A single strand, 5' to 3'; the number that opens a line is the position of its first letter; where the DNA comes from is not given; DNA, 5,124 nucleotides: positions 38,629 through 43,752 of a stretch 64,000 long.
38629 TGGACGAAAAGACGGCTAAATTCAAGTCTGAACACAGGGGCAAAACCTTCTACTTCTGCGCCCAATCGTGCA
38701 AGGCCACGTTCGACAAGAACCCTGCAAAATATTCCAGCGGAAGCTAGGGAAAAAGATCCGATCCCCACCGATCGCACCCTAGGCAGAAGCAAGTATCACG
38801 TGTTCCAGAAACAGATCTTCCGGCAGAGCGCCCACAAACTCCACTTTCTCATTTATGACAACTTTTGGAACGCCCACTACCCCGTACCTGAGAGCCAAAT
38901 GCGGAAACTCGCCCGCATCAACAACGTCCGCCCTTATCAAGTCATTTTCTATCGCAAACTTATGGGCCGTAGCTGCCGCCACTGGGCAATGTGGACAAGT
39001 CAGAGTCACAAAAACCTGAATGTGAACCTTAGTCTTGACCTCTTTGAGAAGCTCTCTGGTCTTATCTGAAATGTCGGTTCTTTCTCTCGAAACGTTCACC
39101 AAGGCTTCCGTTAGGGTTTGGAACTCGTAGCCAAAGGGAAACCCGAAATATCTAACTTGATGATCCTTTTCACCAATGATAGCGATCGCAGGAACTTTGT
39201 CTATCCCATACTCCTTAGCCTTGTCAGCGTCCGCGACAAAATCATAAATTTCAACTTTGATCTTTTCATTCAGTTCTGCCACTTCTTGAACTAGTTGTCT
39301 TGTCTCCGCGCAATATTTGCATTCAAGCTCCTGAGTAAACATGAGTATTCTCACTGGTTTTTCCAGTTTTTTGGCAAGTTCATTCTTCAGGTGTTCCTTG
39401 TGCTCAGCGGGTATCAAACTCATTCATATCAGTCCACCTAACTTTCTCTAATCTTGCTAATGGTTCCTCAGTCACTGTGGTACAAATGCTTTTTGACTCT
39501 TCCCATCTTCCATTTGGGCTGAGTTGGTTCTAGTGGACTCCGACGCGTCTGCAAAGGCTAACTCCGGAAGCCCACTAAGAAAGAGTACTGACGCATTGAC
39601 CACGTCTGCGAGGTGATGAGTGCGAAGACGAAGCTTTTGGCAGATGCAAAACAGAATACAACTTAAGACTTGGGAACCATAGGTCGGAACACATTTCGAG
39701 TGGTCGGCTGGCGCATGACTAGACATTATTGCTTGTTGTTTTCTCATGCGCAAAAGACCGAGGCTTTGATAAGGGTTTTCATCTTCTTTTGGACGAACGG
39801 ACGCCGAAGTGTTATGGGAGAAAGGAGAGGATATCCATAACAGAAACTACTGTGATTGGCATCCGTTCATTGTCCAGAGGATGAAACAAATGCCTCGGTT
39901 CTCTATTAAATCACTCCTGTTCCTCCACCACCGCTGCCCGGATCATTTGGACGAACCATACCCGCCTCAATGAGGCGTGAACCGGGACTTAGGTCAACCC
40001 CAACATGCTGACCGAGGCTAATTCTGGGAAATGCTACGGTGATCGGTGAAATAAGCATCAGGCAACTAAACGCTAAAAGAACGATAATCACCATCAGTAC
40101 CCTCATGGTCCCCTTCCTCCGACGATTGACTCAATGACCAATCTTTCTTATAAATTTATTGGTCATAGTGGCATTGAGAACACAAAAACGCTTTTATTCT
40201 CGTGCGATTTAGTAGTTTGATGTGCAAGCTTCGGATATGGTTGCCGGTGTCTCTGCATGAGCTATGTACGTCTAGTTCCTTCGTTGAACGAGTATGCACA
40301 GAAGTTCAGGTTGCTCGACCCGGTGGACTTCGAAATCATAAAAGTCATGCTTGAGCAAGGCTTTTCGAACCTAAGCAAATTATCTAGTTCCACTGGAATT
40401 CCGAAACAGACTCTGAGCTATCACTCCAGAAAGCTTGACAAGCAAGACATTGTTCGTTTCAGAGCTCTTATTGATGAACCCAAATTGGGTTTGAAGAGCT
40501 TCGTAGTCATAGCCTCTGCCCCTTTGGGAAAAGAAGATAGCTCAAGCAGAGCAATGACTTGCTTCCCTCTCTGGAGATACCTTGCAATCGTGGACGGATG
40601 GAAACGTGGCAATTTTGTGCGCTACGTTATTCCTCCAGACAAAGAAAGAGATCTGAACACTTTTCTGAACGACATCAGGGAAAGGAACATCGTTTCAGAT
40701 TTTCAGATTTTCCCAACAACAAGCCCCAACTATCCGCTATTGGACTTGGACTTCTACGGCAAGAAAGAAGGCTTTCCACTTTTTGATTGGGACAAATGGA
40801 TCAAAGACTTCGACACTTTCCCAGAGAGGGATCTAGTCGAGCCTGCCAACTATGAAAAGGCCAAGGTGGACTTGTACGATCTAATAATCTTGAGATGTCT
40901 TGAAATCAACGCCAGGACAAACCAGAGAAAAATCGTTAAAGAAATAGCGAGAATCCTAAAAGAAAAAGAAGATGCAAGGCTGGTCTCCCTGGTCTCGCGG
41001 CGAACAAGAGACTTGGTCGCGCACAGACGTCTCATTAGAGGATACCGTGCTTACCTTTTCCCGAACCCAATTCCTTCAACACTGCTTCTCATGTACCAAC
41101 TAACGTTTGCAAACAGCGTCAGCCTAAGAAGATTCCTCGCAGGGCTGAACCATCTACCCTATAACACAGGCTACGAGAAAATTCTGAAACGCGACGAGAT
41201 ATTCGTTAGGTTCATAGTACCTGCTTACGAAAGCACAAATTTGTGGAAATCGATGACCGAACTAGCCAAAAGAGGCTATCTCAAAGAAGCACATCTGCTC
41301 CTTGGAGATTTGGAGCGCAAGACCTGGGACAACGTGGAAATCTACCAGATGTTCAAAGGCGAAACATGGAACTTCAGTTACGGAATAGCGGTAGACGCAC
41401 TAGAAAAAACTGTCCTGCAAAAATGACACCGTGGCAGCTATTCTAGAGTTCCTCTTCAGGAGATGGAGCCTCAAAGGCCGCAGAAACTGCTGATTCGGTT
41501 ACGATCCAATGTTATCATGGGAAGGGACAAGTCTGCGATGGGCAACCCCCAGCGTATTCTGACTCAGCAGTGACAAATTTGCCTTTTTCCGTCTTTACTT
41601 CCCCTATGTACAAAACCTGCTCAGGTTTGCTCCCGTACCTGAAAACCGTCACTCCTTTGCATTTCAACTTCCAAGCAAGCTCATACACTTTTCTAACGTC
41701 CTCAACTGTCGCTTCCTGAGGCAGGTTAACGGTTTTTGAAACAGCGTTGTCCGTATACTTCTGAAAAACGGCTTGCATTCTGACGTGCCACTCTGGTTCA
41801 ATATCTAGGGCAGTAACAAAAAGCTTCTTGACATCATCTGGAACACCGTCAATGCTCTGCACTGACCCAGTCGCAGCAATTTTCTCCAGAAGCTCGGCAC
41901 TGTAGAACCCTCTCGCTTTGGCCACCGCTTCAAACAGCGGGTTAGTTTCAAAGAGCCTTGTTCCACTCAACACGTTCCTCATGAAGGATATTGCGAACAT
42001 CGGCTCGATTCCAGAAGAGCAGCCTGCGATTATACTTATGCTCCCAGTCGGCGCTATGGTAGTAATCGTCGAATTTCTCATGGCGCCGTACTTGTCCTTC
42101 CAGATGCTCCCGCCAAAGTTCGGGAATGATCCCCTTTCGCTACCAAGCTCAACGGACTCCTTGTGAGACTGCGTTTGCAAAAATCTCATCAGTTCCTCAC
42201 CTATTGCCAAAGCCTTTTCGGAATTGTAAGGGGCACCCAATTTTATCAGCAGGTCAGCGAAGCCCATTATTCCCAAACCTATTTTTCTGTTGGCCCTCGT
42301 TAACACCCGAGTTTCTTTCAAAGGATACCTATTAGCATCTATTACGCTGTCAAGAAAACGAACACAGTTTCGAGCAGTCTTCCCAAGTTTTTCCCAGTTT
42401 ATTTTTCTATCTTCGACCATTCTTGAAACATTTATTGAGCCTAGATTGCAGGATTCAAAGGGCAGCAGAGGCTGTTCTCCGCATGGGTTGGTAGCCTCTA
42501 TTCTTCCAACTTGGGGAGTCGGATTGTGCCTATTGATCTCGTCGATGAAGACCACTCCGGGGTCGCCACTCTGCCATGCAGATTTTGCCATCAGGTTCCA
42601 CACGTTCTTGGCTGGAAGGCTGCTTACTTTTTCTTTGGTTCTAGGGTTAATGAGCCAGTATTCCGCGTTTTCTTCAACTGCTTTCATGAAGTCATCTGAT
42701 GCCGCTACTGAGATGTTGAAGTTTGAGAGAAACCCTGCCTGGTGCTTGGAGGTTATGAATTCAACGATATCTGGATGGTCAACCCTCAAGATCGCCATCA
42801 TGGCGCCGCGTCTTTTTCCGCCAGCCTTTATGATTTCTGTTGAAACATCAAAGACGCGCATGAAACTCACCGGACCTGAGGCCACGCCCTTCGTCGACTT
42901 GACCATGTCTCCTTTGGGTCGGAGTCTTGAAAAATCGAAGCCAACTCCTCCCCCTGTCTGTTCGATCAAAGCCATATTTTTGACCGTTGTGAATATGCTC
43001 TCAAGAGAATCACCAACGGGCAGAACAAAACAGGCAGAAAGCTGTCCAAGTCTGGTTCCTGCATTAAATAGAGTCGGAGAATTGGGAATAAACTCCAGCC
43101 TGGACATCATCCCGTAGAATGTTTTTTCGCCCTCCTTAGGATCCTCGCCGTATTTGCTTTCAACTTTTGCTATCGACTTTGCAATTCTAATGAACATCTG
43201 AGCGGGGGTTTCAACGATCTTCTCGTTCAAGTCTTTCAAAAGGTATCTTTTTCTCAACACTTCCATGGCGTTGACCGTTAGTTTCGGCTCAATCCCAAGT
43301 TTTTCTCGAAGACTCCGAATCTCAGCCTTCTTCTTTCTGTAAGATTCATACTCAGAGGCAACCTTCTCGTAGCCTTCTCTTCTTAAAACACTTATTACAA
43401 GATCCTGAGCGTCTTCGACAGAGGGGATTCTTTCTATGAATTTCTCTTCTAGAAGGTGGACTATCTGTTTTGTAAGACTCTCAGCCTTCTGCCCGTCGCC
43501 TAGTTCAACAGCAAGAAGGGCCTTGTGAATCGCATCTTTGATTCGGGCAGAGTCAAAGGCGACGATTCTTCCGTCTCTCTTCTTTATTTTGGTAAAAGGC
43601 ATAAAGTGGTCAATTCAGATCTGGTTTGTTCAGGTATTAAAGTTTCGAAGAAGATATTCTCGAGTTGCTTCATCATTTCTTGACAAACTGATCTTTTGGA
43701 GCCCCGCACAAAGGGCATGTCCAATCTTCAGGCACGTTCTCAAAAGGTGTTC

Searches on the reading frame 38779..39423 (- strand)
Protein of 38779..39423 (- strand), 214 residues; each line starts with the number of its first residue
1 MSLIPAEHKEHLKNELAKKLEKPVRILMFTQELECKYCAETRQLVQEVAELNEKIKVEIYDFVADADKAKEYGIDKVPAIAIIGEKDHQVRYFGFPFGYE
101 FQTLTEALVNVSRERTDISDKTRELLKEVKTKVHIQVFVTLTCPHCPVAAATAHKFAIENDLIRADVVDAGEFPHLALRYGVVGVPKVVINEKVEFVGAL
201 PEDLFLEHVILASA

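Call 43: search_protein_families(library=pfam, proteins=[window:38779-39423:-], max_evalue=1)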
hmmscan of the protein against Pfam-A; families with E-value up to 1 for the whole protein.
window:38779-39423:- (214 aa): 18 families
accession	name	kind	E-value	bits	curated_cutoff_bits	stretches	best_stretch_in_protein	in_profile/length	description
PF13192.12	Thioredoxin_3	-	2.9e-27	95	24.8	2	134-210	2-75/76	Thioredoxin domain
PF23357.1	DUF7088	-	2.4e-11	44.2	27.8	2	15-82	13-88/105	Domain of unknown function (DUF7088)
PF14595.12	Thioredoxin_9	-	5.8e-10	39.6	25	2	109-190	19-103/129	Thioredoxin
PF00085.26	Thioredoxin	-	3.8e-08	33.7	23.5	2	26-93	22-89/103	Thioredoxin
PF13728.12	TraF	-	5.1e-07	30.2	23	2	9-91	116-207/224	F plasmid transfer operon protein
PF00462.30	Glutaredoxin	-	7.1e-07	29.8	22.9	2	136-194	2-59/60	Glutaredoxin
PF13098.12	Thioredoxin_2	-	1.8e-06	28.7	27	1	25-88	8-87/104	Thioredoxin-like domain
PF13462.12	Thioredoxin_4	-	6.4e-05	23.6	23.2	1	130-168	12-48/165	Thioredoxin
PF01323.26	DSBA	-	0.00033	20.9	25.6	1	176-208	158-189/191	DSBA-like thioredoxin domain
PF05768.20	Glrx-like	-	0.00035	21.3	26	1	33-86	8-59/77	Glutaredoxin-like domain (DUF836)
PF20029.6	DUF6436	-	0.0017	18.5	27.3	1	11-94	11-91/133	Domain of unknown function (DUF6436)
PF14353.12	CpXC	-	0.02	15.4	25.4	1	127-160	24-57/121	CpXC protein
PF07511.17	DUF1525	-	0.026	15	24.1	0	50-82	56-88/113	Protein of unknown function (DUF1525)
PF18870.6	HEPN_RES_NTD1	-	0.054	14.3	27.4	1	32-72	5-45/131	HEPN/RES N-terminal domain 1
PF10318.15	7TM_GPCR_Srh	-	0.065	12.7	26.3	1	113-152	214-254/302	Serpentine type 7TM GPCR chemoreceptor Srh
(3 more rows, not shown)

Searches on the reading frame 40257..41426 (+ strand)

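Call 43: search_protein_families(library=pfam, proteins=[window:40257-41426:+], max_evalue=1)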
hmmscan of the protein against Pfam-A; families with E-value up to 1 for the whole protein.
window:40257-41426:+ (389 aa): 5 families
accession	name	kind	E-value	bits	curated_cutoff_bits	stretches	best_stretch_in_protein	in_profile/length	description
PF13412.12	HTH_24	-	3e-06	27.1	21.9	1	20-67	1-48/48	Winged helix-turn-helix DNA-binding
PF01022.26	HTH_5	-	0.048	14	22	1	26-66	6-45/47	Bacterial regulatory protein, arsR family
PF13404.12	HTH_AsnC-type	-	0.082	13.2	27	0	205-226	2-23/42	AsnC-type helix-turn-helix domain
PF12840.13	HTH_20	-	0.083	13.3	27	1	39-67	21-49/51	Helix-turn-helix domain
PF01047.28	MarR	-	0.17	12.2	24.6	0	24-69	5-50/59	MarR family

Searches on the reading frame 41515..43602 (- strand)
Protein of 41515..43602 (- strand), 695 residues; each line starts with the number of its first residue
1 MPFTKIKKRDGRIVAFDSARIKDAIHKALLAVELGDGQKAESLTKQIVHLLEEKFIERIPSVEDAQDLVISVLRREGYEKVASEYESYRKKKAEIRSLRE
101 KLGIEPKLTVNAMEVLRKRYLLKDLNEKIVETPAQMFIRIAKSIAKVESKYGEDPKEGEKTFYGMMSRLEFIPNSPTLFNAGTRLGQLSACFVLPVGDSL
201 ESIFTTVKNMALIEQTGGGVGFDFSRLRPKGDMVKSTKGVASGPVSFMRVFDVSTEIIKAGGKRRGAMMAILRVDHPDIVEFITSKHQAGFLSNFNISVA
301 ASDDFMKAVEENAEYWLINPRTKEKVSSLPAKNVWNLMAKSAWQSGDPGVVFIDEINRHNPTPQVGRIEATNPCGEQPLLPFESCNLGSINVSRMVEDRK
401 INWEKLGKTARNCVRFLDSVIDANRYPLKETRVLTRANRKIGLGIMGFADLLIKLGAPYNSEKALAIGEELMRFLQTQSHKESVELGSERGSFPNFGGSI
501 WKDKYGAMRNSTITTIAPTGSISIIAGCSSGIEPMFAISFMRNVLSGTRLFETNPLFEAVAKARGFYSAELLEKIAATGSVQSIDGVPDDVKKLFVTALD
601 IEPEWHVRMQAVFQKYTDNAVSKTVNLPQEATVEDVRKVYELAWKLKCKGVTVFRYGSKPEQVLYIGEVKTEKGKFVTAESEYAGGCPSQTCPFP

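Call 43: search_protein_families(library=pfam, proteins=[window:41515-43602:-], max_evalue=1)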
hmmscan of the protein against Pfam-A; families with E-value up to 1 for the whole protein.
window:41515-43602:- (695 aa): 4 families
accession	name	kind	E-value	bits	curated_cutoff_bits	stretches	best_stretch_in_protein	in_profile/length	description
PF02867.20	Ribonuc_red_lgC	-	1e-139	467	23.9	1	189-653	1-522/523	Ribonucleotide reductase, barrel domain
PF00317.26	Ribonuc_red_lgN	-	1.7e-24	86.1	28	1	107-186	2-77/77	Ribonucleotide reductase, all-alpha domain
PF03477.21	ATP-cone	-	4.2e-17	62.9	25.8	1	5-93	2-87/88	ATP cone domain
PF21995.1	RNR-II_ins_dom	-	0.041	14.6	27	1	222-251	71-100/107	B12-dependent ribonucleotide reductase, insertion domain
